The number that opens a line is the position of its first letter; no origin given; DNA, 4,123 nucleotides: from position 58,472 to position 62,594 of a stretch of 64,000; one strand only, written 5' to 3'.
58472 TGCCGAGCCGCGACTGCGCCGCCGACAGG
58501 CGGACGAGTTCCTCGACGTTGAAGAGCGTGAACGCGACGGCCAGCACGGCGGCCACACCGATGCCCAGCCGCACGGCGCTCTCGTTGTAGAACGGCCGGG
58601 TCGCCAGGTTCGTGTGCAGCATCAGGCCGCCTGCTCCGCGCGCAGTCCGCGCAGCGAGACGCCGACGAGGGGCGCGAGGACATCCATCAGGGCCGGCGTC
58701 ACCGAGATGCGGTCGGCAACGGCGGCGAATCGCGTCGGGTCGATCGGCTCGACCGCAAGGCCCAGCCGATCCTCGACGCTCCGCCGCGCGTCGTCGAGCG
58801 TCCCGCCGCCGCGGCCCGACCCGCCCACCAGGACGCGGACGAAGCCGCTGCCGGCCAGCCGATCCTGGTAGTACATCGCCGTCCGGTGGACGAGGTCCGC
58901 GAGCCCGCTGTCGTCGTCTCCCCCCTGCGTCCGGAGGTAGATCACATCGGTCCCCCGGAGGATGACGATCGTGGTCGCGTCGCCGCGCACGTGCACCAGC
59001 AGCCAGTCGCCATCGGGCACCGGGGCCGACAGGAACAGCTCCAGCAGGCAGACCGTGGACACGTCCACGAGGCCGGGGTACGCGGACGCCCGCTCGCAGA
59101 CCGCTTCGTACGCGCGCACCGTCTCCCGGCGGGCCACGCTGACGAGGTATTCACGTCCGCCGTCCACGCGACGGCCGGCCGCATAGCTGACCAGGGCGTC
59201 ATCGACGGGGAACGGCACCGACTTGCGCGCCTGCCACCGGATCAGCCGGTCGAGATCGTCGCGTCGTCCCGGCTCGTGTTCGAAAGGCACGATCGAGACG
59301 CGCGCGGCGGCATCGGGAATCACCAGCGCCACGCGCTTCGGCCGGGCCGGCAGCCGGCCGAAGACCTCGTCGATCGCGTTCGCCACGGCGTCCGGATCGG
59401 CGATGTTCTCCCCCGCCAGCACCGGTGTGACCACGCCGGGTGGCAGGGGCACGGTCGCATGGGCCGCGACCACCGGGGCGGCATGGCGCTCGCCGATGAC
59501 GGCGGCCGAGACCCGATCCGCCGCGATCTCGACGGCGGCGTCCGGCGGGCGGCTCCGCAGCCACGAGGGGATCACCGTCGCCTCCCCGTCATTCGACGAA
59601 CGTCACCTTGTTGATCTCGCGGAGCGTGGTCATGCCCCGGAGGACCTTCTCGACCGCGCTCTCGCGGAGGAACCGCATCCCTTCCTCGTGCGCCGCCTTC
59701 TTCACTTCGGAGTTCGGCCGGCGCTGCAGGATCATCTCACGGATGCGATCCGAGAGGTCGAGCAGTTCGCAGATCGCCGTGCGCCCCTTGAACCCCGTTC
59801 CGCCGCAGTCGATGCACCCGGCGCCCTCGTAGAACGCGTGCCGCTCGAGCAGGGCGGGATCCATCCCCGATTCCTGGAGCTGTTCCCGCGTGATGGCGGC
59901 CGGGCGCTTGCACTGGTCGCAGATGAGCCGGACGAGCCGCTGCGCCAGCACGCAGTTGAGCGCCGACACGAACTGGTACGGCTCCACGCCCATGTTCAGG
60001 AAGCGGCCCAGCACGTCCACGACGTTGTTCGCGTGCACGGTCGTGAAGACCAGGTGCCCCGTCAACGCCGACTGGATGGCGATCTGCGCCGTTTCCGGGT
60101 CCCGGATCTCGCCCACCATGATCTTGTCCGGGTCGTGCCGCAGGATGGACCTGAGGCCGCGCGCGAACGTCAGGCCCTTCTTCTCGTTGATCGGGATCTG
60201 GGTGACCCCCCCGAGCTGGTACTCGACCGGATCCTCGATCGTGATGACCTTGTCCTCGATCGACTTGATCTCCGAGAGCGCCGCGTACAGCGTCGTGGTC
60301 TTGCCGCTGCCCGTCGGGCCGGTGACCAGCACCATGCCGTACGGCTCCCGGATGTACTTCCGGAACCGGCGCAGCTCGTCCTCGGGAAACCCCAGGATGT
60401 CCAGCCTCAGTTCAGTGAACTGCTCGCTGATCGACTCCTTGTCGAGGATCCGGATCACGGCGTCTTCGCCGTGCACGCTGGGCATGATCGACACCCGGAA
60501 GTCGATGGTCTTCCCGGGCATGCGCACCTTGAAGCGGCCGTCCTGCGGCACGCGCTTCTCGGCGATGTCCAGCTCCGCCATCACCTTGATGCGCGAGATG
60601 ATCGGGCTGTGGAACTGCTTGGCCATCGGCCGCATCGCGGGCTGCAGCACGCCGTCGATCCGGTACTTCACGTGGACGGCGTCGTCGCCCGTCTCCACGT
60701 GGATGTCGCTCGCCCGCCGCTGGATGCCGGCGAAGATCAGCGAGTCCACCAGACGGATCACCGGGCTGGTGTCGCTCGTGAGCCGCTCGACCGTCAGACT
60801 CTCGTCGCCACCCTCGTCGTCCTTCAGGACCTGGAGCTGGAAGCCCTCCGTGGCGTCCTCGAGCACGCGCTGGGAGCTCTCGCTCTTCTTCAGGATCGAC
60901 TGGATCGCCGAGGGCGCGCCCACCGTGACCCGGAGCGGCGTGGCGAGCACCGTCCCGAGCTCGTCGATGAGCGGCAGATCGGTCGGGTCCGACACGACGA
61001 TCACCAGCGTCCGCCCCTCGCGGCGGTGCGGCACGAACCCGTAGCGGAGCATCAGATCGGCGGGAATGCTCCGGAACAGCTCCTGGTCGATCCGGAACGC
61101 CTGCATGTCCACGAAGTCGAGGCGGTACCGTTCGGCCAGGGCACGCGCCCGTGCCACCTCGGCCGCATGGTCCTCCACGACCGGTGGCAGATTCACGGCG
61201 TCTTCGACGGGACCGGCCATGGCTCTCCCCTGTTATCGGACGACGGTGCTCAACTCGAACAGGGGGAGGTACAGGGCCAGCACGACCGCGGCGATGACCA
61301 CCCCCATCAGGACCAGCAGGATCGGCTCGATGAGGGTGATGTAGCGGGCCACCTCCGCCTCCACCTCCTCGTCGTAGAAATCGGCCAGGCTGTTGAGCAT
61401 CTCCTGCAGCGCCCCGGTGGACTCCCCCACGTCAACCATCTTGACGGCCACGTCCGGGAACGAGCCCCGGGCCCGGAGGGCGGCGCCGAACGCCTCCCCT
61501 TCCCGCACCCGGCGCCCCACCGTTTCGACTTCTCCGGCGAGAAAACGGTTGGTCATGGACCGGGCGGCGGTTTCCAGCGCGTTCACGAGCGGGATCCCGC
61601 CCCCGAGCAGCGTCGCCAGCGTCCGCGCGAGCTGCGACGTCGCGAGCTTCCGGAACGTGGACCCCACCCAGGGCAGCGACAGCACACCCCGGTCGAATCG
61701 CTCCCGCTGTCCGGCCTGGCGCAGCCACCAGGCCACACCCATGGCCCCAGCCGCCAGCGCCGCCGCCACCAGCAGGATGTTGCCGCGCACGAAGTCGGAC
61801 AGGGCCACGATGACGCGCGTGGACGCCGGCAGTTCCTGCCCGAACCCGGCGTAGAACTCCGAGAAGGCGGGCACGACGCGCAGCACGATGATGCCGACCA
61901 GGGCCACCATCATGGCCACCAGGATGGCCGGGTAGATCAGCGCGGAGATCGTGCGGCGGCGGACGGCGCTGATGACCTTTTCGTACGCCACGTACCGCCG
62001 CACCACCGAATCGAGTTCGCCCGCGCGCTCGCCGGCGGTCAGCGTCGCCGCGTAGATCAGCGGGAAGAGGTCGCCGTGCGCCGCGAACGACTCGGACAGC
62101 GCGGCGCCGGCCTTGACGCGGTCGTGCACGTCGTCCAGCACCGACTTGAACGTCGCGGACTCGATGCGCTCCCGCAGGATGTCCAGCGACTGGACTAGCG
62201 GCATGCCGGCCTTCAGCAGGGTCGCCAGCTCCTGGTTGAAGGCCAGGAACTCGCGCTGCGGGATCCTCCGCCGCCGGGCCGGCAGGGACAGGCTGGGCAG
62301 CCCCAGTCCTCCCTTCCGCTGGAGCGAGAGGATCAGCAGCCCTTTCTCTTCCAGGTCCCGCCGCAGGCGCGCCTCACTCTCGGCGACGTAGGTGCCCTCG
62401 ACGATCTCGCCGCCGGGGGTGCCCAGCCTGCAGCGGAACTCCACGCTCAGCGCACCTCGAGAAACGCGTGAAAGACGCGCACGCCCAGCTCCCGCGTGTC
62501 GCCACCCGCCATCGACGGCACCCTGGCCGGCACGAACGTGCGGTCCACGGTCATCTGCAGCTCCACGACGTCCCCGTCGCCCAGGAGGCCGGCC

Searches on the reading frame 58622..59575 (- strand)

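Call 45: search_protein_families(library=pfam, max_evalue=0.00001, proteins=[window:58622-59575:-])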
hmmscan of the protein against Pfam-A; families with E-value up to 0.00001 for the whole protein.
window:58622-59575:- (317 aa): 1 family
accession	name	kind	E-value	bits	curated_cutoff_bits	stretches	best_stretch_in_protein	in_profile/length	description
PF11104.14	PilM_2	-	2e-14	53.7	27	1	15-217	2-208/340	Type IV pilus assembly protein PilM;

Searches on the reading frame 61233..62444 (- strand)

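Call 45: search_protein_families(library=pfam, max_evalue=0.00001, proteins=[window:61233-62444:-])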
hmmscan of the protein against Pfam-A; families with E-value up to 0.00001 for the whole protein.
window:61233-62444:- (403 aa): 1 family
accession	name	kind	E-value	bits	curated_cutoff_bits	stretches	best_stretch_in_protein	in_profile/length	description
PF00482.28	T2SSF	-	1.9e-53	180.1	25.2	2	273-394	2-125/125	Type II secretion system (T2SS), protein F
